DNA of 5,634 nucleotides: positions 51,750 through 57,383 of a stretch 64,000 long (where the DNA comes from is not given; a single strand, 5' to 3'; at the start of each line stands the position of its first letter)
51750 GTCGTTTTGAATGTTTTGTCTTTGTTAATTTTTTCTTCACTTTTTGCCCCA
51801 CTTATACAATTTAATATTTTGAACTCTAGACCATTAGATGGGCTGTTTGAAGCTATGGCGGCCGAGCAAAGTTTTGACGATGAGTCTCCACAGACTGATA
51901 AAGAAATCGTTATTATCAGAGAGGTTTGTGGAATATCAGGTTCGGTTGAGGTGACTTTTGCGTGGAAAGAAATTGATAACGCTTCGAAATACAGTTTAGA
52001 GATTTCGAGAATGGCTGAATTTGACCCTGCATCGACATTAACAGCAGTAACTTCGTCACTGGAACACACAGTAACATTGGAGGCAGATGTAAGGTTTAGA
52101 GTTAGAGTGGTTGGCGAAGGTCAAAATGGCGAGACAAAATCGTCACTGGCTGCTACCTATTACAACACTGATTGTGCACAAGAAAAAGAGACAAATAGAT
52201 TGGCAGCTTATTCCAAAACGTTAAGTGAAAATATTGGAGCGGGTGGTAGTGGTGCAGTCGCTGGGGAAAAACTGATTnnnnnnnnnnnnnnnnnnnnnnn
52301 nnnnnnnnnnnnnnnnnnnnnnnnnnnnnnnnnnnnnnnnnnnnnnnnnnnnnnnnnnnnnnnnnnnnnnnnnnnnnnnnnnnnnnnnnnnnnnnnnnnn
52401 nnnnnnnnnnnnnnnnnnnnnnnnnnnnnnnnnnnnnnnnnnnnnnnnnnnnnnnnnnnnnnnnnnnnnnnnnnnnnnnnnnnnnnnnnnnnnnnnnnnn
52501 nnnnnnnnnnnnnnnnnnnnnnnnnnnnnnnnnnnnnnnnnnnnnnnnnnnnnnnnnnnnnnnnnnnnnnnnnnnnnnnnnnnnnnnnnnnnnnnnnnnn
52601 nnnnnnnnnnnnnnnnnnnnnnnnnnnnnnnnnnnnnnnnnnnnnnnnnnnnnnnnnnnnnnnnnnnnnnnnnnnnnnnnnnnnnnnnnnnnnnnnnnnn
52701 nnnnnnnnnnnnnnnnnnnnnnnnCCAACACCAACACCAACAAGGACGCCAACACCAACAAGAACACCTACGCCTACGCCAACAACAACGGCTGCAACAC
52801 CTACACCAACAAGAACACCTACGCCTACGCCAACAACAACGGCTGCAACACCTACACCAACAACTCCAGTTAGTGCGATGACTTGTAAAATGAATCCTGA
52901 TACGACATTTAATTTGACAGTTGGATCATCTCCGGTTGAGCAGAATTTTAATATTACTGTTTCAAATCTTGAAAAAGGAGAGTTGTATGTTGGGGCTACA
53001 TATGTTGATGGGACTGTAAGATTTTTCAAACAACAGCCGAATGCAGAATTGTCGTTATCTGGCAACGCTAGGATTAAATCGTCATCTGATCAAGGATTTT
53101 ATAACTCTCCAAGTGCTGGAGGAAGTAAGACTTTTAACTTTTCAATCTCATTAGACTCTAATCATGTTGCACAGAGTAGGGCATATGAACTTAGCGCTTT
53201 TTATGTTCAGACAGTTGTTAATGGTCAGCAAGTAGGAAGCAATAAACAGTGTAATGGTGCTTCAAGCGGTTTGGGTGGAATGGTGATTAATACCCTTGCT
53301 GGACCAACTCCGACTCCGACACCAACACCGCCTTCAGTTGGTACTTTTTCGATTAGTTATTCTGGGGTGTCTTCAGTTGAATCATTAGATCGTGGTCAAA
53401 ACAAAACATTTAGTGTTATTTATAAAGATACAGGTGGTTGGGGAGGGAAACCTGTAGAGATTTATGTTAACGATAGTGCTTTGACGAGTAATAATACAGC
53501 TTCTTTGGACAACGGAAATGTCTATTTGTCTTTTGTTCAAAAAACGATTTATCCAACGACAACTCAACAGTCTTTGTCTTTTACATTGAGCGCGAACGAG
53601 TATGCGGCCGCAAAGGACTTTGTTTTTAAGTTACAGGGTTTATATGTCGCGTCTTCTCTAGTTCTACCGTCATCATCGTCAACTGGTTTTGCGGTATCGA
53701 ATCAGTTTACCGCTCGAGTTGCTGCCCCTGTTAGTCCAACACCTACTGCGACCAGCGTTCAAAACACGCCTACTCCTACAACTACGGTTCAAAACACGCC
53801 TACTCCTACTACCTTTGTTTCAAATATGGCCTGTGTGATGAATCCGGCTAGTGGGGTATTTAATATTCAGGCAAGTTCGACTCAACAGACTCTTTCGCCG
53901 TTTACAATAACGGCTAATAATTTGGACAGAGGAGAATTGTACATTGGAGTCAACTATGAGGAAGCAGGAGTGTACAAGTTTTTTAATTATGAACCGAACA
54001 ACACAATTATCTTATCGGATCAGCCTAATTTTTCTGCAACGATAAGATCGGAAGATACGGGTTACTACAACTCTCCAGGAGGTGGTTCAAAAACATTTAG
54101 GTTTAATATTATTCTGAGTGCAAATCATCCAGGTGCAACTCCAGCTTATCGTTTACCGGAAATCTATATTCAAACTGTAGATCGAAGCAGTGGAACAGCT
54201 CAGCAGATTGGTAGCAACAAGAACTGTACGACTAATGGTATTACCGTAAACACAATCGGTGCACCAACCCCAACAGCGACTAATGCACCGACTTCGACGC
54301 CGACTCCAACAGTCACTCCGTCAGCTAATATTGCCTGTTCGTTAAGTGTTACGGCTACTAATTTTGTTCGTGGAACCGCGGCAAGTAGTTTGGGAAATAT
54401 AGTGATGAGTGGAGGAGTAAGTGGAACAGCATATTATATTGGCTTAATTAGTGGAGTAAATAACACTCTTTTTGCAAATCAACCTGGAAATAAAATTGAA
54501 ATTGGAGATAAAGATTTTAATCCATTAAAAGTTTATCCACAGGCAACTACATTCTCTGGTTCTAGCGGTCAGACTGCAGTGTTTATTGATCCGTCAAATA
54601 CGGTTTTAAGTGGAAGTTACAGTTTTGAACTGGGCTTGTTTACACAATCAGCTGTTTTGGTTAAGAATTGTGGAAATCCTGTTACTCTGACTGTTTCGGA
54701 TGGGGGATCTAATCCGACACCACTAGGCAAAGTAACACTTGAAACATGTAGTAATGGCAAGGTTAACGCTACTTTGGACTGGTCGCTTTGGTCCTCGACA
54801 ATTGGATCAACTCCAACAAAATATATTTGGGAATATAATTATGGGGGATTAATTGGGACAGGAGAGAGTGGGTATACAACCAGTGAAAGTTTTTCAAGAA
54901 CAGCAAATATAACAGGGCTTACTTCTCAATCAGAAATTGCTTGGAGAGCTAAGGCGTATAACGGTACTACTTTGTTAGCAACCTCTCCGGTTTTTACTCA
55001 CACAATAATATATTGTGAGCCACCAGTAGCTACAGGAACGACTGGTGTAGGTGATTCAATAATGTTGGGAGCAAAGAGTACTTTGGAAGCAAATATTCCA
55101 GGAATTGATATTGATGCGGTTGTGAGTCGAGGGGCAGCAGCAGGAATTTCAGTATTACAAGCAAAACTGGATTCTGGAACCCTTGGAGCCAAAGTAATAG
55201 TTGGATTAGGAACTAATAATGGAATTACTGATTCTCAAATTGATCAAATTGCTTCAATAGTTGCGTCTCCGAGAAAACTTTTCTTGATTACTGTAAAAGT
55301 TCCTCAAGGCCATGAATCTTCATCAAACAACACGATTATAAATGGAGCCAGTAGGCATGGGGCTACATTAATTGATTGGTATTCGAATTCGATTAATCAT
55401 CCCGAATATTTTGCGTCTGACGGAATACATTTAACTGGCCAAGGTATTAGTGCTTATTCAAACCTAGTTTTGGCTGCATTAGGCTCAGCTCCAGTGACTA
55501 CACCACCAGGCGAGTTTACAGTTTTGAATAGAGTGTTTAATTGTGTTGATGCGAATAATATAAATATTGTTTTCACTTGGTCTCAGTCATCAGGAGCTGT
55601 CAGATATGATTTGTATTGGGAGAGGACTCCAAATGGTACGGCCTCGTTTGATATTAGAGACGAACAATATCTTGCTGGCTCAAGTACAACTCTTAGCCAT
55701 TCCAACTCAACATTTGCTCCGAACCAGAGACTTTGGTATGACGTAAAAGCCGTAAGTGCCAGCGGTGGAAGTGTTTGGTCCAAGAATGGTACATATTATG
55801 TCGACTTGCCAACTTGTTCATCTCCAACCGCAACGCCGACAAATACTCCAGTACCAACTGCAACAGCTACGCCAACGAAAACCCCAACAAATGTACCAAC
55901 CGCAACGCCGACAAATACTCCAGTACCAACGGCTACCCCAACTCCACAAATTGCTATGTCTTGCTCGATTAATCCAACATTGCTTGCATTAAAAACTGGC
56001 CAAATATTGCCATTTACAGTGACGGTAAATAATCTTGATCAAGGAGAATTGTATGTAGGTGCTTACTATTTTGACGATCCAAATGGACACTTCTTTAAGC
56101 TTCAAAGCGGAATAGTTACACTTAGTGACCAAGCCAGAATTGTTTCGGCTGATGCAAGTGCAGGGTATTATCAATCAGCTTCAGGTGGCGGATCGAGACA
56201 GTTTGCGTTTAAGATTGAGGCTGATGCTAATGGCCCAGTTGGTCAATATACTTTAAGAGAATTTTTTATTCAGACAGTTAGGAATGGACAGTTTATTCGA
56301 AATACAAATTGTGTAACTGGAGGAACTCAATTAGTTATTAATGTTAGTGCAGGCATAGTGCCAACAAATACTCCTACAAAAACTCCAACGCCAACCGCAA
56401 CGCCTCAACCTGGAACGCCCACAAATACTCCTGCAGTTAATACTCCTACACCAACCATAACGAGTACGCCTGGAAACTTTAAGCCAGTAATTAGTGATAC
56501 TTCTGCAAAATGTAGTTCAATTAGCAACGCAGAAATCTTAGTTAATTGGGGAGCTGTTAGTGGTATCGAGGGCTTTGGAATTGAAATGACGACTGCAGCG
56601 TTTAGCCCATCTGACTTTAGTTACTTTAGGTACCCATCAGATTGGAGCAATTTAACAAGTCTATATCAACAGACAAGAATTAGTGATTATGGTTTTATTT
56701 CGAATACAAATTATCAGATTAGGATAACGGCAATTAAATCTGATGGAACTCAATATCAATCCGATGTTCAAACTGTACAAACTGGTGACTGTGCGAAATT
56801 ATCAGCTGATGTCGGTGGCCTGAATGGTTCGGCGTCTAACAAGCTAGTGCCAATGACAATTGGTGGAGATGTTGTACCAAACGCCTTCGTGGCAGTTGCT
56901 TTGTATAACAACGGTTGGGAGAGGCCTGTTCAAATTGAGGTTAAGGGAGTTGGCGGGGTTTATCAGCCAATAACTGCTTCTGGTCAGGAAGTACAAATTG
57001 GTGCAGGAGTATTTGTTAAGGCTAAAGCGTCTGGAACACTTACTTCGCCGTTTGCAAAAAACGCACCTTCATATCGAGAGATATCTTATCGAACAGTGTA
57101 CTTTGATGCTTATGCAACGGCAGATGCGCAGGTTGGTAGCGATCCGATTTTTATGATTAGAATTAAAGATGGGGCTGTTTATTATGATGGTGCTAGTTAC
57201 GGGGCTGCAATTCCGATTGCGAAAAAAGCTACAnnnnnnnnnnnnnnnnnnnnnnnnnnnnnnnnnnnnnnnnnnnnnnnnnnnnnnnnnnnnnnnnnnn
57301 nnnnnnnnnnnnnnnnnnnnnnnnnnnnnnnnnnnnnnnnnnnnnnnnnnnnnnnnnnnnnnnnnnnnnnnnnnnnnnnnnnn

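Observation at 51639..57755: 2038-aa modular surface protein with Pro/Thr linkers, recently duplicated modules and an SGNH hydrolase domain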

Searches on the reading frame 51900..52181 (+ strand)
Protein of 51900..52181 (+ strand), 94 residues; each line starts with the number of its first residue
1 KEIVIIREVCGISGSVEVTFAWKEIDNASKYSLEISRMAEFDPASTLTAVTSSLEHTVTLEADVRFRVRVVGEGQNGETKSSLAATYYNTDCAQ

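Call 7: search_protein_families(library=pfam, proteins=[window:51900-52181:+], max_evalue=10)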
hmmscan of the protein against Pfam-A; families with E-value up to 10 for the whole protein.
window:51900-52181:+ (94 aa): 0 families

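Call 91: search_solved_structures(query=A8, max_evalue=10, show_alignments=1)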
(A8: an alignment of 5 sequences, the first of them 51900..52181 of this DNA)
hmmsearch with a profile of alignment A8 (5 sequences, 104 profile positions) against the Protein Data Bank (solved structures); distinct sequences matched with E-value up to 10: 33.
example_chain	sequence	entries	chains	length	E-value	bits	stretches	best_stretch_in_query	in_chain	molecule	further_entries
5e53_A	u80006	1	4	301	9.5e-05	26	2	15-86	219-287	Contactin-1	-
1x5l_A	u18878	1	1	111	0.011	19.4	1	15-99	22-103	Ephrin type-A receptor 8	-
2dmk_A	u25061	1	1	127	0.018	18.6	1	4-89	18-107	midline 2 isoform 2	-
5e7l_A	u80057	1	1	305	0.055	17.1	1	51-91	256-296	Contactin-2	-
2w1n_A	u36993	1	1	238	0.059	17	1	11-54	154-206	O-GLCNACASE NAGJ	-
3p4l_A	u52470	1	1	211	0.063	16.9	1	19-96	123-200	Neogenin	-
6bt9_A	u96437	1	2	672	0.067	16.8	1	26-99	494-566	Chitinase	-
4bq8_A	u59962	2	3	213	0.069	16.8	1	20-96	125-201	NEOGENIN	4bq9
6z3m_E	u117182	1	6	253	0.13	15.9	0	20-96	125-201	Neogenin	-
7y8s_A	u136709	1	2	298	0.14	15.8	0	45-93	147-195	Dscam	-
4bq6_A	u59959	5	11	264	0.14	15.8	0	20-96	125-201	NEOGENIN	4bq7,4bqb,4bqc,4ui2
5j7k_A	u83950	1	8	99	0.2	15.3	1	14-90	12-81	FN3con-a-lys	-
1uey_A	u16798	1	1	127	0.22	15.2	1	21-99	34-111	KIAA0343 protein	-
7jgt_A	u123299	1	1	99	0.26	14.9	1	21-91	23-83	Fibronectin type-III domain-containing protein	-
7e72_E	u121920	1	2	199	0.4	14.3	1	13-89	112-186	Angiopoietin-1 receptor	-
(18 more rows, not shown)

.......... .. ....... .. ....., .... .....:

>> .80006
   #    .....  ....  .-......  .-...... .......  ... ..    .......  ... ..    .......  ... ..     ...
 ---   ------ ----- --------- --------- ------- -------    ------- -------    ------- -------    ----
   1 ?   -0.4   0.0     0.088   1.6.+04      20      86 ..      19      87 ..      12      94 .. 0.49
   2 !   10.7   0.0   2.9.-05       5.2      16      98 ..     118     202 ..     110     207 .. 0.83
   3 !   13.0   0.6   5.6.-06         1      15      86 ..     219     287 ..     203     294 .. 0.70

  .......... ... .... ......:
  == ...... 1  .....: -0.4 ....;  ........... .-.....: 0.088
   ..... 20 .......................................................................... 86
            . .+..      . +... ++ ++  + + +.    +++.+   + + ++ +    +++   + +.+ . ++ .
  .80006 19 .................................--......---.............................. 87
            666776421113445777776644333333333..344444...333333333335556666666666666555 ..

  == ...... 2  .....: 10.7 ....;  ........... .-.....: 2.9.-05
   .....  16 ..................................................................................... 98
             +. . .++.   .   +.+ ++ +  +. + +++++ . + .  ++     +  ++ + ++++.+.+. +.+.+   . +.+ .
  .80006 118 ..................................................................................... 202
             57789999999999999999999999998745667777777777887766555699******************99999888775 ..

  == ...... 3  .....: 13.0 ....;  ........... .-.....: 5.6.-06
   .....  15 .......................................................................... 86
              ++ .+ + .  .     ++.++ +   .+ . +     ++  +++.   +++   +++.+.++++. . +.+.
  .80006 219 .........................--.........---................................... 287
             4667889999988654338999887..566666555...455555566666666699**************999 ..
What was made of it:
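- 51900..52181 (+): FN3-like module A (Cys at both ends). The profile hits FN3 domains in the PDB (call 91).
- On Fibronectin type III domain: Profile A8 gives 33 PDB hits, nearly all FN3, the best E=9.5e-5 (call 91).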

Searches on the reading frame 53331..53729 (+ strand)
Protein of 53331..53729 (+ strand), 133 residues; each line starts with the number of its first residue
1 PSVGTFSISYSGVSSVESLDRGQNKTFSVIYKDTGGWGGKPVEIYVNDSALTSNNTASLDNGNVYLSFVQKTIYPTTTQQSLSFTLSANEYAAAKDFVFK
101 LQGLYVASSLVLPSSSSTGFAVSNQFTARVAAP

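Call 7: search_protein_families(library=pfam, proteins=[window:53331-53729:+], max_evalue=10)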
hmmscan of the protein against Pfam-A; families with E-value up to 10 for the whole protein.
window:53331-53729:+ (133 aa): 0 families

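Call 68: search_protein_families(library=phrogs, proteins=[window:53331-53729:+], max_evalue=1)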
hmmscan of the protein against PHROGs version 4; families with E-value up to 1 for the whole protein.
window:53331-53729:+ (133 aa): 0 families
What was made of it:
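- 53331..53729 (+): Module X (aa 565-697), unassigned and probably beta-rich; no Cys. No Pfam or PHROG hit (calls 7, 68).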

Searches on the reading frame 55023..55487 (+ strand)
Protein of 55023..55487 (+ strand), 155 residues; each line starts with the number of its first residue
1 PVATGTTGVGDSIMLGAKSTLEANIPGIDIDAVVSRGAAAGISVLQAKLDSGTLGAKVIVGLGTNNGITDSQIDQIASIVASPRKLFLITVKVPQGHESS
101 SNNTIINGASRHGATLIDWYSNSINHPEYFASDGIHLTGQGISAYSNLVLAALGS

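Call 7: search_protein_families(library=pfam, proteins=[window:55023-55487:+], max_evalue=10)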
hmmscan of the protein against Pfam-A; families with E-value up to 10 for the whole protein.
window:55023-55487:+ (155 aa): 1 family
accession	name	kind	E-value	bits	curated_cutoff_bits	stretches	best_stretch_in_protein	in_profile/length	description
PF13472.12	Lipase_GDSL_2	-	0.017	16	32.9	1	57-141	65-175/178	GDSL-like Lipase/Acylhydrolase family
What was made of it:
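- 55023..55487 (+): OatA-type SGNH domain (aa 1129-1283). Catalytic Ser1140, Asp1261, His1264; oxyanion Asn1193; Block II V1162-S1163-R1164. Pfam Lipase_GDSL_2 scores only 16 bits, below its cut-off (call 7).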

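Call 9: search_solved_structures(query=window:55023-55487:+, max_evalue=10, show_alignments=2)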
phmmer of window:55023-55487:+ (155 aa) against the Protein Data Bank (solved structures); distinct sequences matched with E-value up to 10: 8.
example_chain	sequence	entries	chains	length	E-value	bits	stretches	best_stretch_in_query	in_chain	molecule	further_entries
6vjp_A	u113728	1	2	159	1.4e-22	83.5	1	7-152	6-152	Acetyltransferase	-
6wn9_A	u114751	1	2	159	1.7e-22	83.3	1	7-152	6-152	Acetyltransferase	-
5ug1_A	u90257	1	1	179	3.4e-06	30.5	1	2-141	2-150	Acyltransferase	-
5ufy_A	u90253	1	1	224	7.2e-06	29.4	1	2-140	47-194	Acyltransferase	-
4h08_A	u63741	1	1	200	0.26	14.6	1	109-152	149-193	Putative hydrolase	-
4c7v_A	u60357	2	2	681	0.62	13.4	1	118-149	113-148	TRANSKETOLASE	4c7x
4ppy_A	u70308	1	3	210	1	12.7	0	116-153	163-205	Putative acylhydrolase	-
5eor_L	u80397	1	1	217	1.2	12.5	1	109-143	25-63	anti vaccinia virus A27 antibody 8E3 light chain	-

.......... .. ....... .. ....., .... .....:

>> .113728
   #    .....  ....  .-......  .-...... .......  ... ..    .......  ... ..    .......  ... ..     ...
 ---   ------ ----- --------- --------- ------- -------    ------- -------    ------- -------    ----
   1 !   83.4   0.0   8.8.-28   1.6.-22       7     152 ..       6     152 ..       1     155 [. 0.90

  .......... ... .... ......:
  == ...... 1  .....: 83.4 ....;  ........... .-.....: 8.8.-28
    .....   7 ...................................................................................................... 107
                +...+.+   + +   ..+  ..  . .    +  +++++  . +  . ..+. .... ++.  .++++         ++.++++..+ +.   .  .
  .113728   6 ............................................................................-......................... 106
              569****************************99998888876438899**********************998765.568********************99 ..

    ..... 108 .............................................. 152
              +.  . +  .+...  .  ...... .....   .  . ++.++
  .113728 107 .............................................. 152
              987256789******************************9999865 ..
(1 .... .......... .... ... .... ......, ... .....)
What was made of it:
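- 55023..55487 (+): phmmer against the PDB: 6VJP/6WN9 (S. aureus OatA C-terminal domain) E=1.4e-22; 5UFY/5UG1 (S. pneumoniae OatA) E about 1e-6 (call 9).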

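Call 11: search_protein_families(library=ncbifam, proteins=[window:55023-55487:+], max_evalue=10)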
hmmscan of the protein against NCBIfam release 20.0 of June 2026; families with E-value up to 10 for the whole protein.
window:55023-55487:+ (155 aa): 1 family
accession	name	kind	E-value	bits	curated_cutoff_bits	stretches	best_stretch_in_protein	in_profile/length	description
NF000390.2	blaVEB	exception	0.053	12.5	670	1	34-106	213-285/299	VEB family extended-spectrum class A beta-lactamase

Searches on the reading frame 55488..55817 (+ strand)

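Call 7: search_protein_families(library=pfam, proteins=[window:55488-55817:+], max_evalue=10)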
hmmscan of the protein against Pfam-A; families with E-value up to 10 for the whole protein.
window:55488-55817:+ (110 aa): 2 families
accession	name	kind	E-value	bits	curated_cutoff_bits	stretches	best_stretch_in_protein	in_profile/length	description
PF24489.1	Ig_J_second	-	0.13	12.8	27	1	27-98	17-87/105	Tip attachment protein J second Ig-like domain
PF24701.1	DUF7664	-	0.18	12.5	27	1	38-93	3-56/98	Domain of unknown function (DUF7664)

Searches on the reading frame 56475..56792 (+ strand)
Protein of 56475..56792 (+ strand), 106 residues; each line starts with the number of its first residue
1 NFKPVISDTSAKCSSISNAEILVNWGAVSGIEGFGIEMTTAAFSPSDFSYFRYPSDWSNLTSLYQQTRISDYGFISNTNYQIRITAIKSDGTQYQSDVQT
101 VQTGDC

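Call 7: search_protein_families(library=pfam, proteins=[window:56475-56792:+], max_evalue=10)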
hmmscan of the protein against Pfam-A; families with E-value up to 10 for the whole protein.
window:56475-56792:+ (106 aa): 2 families
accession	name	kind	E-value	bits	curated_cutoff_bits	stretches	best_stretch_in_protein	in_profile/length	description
PF00041.27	fn3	-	0.0061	17.2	25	1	12-98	7-80/84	Fibronectin type III domain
PF15495.12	Fimbrillin_C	-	0.033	15.1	27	1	65-99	24-58/84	Major fimbrial subunit protein type IV, Fimbrillin, C-terminal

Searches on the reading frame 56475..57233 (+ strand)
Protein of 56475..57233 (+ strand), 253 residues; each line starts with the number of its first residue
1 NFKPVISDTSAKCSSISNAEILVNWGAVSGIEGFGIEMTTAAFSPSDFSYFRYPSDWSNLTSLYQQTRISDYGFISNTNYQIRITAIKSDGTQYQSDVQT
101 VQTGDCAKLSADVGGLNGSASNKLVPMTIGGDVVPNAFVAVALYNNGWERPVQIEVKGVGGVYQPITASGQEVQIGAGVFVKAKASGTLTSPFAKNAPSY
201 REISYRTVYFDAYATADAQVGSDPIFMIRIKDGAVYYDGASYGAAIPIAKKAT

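Call 25: find_related_loci(query=A1, collection=genome_contigs, flank=10000)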
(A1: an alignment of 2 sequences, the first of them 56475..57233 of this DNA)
Query A1 (253 aa) in genome_contigs; peptide patterns used: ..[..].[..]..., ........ (x = any residue, [..] = any of these).
187 stretches matched a pattern; 3 encode a relative of the query (tblastn E <= 1e-3); 3 distinct loci.
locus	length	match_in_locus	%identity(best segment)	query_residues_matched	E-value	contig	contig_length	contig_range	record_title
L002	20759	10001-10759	95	1-253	5e-161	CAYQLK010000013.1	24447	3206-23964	MAG TPA_asm: uncultured Gammaproteobacteria bacterium isolate SRP286056_co1_654 genome assembly, contig: NODE_2342_lengt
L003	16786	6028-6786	89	1-253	2e-150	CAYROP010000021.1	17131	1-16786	MAG TPA_asm: uncultured Gammaproteobacteria bacterium isolate SRP173033_co3_106 genome assembly, contig: NODE_4086_lengt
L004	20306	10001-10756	69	2-253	9e-123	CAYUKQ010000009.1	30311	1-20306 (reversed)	MAG TPA_asm: uncultured Gammaproteobacteria bacterium isolate binchicken_co105_428 genome assembly, contig: NODE_1865_le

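Call 26: find_related_loci(query=A1, collection=metagenome_contigs, flank=10000)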
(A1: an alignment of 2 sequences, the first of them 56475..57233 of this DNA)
Query A1 (253 aa) in metagenome_contigs; peptide patterns used: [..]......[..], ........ (x = any residue, [..] = any of these).
494 stretches matched a pattern; 2 encode a relative of the query (tblastn E <= 1e-3); 2 distinct loci.
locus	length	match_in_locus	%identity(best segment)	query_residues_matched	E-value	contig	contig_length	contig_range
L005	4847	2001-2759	96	1-253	2e-166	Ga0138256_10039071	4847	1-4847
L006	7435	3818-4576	89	1-253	6e-151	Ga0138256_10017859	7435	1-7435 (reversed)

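Call 68: search_protein_families(library=phrogs, proteins=[L005:2760-3314:+, L005:3323-3802:+], max_evalue=1)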
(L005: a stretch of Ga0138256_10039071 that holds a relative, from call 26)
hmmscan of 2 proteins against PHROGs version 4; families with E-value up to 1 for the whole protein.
L005:2760-3314:+ (185 aa): 0 families

L005:3323-3802:+ (160 aa): 0 families
